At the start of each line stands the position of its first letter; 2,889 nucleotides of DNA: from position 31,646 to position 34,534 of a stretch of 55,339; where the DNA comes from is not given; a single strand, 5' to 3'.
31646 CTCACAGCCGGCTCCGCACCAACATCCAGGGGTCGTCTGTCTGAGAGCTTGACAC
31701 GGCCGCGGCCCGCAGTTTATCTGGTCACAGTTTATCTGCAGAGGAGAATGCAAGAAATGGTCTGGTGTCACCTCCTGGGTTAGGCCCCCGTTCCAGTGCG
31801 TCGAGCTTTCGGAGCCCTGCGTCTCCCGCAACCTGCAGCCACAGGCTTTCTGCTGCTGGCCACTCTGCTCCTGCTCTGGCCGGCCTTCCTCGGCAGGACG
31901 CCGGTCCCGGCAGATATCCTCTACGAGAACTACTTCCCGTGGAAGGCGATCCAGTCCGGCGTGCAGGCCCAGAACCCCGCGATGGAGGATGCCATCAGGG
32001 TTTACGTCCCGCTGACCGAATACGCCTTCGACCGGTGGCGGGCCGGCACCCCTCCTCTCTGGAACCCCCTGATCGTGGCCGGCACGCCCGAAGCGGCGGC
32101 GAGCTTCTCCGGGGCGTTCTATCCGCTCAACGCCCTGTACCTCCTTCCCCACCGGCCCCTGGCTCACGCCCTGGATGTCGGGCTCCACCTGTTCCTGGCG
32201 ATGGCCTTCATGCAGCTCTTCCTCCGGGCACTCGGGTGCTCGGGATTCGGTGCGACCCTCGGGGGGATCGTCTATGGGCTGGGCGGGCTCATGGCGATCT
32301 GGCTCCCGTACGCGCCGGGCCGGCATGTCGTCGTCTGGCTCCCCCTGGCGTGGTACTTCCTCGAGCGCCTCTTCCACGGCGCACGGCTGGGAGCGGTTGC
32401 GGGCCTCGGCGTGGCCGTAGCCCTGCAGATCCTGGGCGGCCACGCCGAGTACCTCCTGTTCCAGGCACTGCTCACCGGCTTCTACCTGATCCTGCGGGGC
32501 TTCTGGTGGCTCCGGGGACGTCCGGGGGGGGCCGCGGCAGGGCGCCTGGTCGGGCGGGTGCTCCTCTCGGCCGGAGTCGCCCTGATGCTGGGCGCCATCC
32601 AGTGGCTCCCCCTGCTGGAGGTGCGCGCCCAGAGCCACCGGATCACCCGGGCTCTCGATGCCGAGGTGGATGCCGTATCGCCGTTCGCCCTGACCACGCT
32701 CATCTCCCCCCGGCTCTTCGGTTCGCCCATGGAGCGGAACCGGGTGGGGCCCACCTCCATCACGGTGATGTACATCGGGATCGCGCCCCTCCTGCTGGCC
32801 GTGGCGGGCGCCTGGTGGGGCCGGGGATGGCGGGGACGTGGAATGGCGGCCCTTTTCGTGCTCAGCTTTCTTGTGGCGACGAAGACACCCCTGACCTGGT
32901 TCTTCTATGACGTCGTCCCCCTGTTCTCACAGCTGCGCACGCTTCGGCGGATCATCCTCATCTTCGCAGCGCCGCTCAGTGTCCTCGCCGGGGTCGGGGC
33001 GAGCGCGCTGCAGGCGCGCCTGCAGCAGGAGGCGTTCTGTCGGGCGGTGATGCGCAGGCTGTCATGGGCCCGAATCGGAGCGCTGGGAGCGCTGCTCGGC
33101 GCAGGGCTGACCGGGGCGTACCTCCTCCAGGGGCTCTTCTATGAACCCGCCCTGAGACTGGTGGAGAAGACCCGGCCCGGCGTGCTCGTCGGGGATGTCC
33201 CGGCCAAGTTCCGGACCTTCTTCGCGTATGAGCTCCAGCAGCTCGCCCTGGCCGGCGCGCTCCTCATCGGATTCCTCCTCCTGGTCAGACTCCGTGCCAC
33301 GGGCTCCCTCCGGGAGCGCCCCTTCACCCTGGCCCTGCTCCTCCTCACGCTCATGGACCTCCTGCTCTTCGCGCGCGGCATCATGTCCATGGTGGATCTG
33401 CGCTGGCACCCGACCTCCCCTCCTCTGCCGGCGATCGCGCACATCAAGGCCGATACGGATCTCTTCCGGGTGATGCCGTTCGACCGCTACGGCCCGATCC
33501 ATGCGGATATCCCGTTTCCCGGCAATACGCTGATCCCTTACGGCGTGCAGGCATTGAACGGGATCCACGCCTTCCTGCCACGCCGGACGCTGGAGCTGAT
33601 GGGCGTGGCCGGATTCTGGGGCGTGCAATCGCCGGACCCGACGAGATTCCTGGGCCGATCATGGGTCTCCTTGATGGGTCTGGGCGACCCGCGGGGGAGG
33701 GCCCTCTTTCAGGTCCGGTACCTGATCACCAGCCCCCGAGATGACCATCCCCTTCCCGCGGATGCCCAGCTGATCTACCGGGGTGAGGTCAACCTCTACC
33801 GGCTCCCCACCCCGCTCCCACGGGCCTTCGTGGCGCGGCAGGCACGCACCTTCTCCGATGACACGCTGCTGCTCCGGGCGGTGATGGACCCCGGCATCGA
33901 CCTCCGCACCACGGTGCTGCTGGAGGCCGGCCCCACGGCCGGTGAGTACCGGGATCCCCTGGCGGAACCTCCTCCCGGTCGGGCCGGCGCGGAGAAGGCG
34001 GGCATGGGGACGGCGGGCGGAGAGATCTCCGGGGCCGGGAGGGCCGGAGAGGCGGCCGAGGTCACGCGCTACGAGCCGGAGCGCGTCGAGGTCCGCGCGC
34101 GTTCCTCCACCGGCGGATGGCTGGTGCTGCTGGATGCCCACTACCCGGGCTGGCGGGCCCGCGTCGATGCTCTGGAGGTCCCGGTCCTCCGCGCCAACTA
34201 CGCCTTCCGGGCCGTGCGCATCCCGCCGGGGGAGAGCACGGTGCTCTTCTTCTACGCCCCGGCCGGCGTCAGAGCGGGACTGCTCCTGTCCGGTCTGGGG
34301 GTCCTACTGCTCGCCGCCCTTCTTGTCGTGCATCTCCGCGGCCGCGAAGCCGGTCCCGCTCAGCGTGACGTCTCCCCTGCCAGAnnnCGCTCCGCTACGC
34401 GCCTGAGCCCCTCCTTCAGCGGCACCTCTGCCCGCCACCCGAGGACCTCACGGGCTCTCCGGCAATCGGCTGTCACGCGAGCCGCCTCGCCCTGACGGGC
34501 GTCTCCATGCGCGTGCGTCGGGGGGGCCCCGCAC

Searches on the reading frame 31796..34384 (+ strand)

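Call 47: search_protein_families(library=ncbifam, proteins=[window:31796-34384:+], max_evalue=0.00001)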
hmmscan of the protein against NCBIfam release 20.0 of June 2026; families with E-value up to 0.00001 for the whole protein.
window:31796-34384:+ (863 aa): 0 families

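Call 55: search_protein_families(library=pfam, proteins=[window:31796-34384:+], max_evalue=0.001)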
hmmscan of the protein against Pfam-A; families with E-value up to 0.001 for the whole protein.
window:31796-34384:+ (863 aa): 1 family
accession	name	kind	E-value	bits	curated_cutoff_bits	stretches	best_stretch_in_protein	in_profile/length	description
PF09586.16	YfhO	-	8.4e-10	38.1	28.5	1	755-832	757-835/835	Bacterial membrane protein YfhO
